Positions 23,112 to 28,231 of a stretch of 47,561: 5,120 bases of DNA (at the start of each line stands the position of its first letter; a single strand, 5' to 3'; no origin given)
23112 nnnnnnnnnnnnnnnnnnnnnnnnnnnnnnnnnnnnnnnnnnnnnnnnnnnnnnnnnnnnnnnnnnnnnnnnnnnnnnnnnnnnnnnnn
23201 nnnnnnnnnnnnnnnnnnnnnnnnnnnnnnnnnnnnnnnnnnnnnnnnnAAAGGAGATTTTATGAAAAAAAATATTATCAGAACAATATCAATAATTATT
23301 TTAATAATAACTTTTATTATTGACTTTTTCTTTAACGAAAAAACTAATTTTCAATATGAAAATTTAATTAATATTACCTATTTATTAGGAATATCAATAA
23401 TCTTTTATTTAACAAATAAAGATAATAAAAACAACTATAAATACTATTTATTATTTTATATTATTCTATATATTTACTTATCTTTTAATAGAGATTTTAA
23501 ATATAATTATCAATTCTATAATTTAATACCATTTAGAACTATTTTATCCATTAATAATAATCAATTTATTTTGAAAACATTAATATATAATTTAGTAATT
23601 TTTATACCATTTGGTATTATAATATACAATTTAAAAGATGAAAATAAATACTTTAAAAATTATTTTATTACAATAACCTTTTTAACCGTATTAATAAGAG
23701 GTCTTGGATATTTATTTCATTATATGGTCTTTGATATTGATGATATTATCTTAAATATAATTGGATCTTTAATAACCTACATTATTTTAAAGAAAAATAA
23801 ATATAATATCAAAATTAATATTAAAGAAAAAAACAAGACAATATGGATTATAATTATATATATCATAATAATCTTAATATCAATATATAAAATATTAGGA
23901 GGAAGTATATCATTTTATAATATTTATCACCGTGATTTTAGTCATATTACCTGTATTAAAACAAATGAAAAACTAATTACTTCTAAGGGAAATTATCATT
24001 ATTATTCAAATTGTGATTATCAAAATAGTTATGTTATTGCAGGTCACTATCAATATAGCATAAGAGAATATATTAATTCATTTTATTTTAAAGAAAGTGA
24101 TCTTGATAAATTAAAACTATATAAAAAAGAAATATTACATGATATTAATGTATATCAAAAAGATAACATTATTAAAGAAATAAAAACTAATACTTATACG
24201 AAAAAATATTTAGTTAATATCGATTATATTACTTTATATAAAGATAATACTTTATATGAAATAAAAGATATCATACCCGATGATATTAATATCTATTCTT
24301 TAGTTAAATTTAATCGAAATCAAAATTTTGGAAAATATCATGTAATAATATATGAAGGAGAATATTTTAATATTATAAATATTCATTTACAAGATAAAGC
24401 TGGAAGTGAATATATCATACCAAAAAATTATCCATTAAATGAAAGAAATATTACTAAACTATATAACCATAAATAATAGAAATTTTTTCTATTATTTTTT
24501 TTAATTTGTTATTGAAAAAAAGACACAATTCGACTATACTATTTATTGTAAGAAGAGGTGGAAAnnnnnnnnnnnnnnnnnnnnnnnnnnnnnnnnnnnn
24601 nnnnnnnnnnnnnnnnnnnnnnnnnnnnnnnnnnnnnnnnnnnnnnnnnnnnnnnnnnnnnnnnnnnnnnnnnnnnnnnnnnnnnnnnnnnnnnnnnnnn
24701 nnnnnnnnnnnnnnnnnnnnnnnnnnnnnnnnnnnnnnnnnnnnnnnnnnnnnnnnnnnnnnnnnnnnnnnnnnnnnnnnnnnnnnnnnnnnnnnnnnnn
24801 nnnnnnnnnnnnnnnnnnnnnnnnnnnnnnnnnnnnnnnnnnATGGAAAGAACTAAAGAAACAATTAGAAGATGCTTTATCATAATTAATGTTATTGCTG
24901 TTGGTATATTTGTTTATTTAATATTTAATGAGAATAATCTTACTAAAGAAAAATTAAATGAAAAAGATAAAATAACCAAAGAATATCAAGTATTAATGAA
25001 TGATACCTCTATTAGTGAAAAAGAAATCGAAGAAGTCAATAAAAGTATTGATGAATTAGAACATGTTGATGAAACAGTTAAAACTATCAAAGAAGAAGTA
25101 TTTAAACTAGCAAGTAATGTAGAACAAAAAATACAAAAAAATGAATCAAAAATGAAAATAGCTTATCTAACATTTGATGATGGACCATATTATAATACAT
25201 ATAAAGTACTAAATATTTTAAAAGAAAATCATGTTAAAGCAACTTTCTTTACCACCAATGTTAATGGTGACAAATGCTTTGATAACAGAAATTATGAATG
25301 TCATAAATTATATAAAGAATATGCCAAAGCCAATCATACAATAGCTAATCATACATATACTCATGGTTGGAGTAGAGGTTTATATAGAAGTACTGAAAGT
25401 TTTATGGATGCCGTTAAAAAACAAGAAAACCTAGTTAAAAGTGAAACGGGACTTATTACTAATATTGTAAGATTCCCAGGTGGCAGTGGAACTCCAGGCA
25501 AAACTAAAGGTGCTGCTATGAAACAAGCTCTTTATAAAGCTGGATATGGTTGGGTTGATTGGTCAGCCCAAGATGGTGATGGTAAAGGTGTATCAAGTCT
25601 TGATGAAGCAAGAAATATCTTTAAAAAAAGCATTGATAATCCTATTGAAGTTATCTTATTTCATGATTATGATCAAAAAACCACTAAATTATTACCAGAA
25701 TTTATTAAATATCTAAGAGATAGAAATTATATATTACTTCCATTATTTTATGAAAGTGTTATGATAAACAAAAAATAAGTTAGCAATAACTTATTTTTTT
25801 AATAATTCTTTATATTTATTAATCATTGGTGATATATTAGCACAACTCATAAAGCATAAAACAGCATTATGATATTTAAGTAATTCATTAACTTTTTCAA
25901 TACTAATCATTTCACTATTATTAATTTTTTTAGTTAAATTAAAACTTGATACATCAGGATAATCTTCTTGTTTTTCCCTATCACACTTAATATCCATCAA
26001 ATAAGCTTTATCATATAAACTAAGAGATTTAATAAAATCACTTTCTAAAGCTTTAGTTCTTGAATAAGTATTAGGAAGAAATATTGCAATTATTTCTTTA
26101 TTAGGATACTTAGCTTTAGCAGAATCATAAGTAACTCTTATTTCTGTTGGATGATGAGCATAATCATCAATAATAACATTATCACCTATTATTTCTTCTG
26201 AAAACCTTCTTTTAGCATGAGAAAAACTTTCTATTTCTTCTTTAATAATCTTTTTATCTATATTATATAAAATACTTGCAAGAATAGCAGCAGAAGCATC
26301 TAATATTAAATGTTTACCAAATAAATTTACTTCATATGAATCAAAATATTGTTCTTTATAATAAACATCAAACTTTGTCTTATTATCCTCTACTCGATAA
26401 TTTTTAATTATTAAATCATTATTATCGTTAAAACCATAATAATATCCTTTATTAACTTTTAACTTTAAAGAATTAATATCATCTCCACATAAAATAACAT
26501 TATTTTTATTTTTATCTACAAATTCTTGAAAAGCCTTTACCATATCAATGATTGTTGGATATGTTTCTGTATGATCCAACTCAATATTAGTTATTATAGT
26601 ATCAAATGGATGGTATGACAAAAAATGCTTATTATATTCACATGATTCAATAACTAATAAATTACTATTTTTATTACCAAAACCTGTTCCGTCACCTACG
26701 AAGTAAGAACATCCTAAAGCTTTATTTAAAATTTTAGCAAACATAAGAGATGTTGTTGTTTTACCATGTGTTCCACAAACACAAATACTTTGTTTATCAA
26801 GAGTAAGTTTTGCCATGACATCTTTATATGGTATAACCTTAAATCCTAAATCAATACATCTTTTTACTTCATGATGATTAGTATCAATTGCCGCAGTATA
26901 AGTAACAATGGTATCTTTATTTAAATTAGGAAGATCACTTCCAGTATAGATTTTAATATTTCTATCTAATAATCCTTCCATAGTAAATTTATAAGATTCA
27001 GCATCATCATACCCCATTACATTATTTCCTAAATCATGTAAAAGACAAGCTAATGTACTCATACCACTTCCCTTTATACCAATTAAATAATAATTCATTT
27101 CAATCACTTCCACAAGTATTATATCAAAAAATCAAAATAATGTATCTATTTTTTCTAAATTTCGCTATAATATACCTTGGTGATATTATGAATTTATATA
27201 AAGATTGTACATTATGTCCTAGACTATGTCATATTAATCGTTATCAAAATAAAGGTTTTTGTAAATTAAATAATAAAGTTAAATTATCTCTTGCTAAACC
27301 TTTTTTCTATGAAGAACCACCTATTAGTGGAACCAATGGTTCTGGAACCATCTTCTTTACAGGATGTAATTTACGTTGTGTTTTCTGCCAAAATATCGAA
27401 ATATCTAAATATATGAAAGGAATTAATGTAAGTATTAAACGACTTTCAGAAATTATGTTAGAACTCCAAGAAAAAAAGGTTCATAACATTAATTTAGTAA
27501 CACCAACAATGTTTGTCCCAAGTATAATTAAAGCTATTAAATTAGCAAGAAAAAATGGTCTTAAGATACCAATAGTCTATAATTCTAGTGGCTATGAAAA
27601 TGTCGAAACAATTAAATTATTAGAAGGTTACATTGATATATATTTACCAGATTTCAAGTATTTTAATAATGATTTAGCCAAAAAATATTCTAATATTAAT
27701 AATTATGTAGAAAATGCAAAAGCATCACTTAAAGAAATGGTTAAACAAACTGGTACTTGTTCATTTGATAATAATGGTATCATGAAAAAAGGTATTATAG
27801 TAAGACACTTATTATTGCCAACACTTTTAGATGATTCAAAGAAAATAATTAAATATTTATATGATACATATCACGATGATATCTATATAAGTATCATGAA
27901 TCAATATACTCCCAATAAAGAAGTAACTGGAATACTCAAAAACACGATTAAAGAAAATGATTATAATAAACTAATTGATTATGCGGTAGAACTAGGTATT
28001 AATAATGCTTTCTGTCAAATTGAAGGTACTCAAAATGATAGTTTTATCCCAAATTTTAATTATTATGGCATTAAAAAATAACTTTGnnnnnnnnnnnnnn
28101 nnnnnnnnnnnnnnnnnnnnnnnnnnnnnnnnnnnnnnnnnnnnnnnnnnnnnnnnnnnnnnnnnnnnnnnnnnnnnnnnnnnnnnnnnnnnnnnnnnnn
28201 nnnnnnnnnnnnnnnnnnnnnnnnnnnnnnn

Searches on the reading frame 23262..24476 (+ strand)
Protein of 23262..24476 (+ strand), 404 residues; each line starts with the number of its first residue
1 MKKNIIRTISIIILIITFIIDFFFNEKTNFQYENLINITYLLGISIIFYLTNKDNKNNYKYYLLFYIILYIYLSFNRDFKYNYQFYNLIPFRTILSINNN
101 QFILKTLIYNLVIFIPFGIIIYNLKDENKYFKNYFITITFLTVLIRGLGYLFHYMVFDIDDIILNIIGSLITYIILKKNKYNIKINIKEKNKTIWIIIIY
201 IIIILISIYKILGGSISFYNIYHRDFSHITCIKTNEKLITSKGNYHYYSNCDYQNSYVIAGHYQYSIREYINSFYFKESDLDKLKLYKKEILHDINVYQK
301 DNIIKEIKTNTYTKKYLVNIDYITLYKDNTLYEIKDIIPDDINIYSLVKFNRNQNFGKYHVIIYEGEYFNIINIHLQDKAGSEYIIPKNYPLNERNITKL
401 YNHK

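Call 8: search_protein_families(library=pfam, proteins=[window:23262-24476:+], max_evalue=0.001)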
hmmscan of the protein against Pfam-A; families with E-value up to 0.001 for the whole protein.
window:23262-24476:+ (404 aa): 1 family
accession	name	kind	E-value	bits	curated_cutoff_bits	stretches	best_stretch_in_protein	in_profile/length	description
PF04892.17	VanZ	-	5.8e-12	46.8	30.1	1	64-177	2-123/126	VanZ like family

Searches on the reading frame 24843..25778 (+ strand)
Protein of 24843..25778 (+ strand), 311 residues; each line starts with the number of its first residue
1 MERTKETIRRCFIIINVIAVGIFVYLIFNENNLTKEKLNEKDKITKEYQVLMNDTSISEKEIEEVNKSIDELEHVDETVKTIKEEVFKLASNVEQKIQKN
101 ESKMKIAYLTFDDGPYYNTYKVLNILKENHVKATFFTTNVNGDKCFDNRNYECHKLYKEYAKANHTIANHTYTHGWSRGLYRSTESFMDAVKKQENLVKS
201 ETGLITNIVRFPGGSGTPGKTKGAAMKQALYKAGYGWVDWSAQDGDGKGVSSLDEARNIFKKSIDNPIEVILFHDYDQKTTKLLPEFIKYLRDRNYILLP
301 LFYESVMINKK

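Call 8: search_protein_families(library=pfam, proteins=[window:24843-25778:+], max_evalue=0.001)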
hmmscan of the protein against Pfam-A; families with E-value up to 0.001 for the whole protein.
window:24843-25778:+ (311 aa): 1 family
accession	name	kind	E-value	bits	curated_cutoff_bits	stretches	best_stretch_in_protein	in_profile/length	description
PF01522.26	Polysacc_deac_1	-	1.5e-20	73.8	23.1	1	100-217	2-109/124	Polysaccharide deacetylase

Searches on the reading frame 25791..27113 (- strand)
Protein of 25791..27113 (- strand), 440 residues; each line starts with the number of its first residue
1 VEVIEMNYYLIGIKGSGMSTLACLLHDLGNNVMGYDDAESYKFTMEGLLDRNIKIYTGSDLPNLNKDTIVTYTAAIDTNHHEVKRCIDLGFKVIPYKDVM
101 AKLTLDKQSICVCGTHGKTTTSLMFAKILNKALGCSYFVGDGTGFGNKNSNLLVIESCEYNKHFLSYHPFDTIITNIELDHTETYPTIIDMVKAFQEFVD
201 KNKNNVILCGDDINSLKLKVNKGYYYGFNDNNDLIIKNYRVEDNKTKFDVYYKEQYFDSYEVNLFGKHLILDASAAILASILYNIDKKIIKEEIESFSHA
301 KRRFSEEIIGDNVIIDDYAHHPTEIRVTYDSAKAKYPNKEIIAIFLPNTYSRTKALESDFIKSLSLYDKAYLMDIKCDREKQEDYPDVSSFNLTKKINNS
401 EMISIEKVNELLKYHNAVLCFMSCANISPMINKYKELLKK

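Call 9: search_protein_families(library=pfam, proteins=[window:25791-27113:-], max_evalue=0.001)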
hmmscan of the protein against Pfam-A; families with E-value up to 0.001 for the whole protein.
window:25791-27113:- (440 aa): 3 families
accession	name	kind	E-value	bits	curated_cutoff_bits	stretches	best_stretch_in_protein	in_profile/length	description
PF08245.18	Mur_ligase_M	-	8.3e-14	52.5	24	1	112-279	1-199/200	Mur ligase middle domain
PF01225.30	Mur_ligase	-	3.2e-13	50.3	21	1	8-106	2-93/95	Mur ligase family, catalytic domain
PF02875.26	Mur_ligase_C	-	1.2e-09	39.6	28.4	1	308-413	5-109/127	Mur ligase, glutamate ligase domain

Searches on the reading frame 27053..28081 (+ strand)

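Call 9: search_protein_families(library=pfam, proteins=[window:27053-28081:+], max_evalue=0.001)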
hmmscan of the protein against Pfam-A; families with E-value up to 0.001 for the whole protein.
window:27053-28081:+ (342 aa): 2 families
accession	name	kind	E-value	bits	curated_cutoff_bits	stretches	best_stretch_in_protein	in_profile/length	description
PF04055.27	Radical_SAM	-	1.2e-12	48.8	29.5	1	100-232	2-139/166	Radical SAM superfamily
PF13353.11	Fer4_12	-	1.7e-05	25.5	22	1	99-185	9-98/137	4Fe-4S single cluster domain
